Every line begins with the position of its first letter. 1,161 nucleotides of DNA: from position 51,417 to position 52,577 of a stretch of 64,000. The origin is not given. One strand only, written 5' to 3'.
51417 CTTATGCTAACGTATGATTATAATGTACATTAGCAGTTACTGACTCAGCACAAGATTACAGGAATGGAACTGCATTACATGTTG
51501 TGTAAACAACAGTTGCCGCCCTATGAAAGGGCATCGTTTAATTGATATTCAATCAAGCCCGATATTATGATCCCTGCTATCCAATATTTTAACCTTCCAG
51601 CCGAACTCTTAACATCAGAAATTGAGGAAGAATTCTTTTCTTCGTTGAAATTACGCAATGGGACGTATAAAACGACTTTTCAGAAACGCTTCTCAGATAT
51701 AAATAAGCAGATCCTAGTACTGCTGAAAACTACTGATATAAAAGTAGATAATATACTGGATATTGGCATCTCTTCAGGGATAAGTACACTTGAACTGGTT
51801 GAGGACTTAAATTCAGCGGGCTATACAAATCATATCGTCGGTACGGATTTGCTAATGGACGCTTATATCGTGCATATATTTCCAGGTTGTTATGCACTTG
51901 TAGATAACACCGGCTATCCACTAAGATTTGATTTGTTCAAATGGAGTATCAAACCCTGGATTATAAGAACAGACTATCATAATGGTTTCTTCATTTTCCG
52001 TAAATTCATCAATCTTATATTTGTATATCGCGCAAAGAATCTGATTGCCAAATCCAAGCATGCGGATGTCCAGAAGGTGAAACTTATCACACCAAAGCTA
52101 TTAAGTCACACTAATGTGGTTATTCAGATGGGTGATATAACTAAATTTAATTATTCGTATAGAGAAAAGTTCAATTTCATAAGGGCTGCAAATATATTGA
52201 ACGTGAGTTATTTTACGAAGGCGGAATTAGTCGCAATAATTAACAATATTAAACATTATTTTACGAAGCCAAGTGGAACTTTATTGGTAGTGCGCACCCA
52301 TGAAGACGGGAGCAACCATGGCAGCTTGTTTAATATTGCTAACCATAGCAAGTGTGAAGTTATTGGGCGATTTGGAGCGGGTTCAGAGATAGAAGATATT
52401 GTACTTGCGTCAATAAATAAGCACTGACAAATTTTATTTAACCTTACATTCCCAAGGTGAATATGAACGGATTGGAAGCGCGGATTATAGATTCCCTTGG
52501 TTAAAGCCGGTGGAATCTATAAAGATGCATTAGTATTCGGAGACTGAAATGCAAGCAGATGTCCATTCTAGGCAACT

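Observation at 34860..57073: Mosaic, AT-rich 'variable arm' inserted between the conserved XrtA core and wecB-prsKRT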

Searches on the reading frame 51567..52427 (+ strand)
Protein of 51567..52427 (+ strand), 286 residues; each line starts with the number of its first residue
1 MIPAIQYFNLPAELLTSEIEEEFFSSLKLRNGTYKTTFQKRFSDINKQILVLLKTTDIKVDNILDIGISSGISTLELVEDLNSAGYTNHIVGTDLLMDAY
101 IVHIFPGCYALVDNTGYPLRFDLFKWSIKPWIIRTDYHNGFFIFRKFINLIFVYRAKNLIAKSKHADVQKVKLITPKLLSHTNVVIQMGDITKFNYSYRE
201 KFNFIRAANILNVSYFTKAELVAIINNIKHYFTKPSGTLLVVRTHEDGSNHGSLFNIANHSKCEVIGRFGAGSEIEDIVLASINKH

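Call 5: search_protein_families(library=pfam, proteins=[window:51567-52427:+], max_evalue=0.01)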
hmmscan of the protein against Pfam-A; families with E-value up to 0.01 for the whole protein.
window:51567-52427:+ (286 aa): 0 families

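Call 7: search_protein_families(library=ncbifam, proteins=[window:51567-52427:+], max_evalue=0.001)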
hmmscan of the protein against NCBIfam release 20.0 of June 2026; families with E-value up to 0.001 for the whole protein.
window:51567-52427:+ (286 aa): 0 families

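Call 36: search_solved_structures(query=window:51567-52427:+, max_evalue=1)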
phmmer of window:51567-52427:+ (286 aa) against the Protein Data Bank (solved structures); distinct sequences matched with E-value up to 1: 0.

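Call 51: search_protein_families(library=ncbifam, proteins=[window:51567-52427:+], max_evalue=10)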
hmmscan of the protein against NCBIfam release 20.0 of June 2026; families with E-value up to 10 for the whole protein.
window:51567-52427:+ (286 aa): 0 families

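Call 58: search_protein_families(library=pfam, proteins=[window:51567-52427:+], max_evalue=10)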
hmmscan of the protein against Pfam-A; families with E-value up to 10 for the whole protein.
window:51567-52427:+ (286 aa): 0 families

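Call 64: search_solved_structures(query=A6, max_evalue=1)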
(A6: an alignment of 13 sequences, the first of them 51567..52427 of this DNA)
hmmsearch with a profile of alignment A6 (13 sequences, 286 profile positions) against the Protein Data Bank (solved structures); distinct sequences matched with E-value up to 1: 1.
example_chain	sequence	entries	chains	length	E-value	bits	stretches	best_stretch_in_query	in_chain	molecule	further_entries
1wzn_A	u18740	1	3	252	0.43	13.2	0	33-80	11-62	SAM-dependent methyltransferase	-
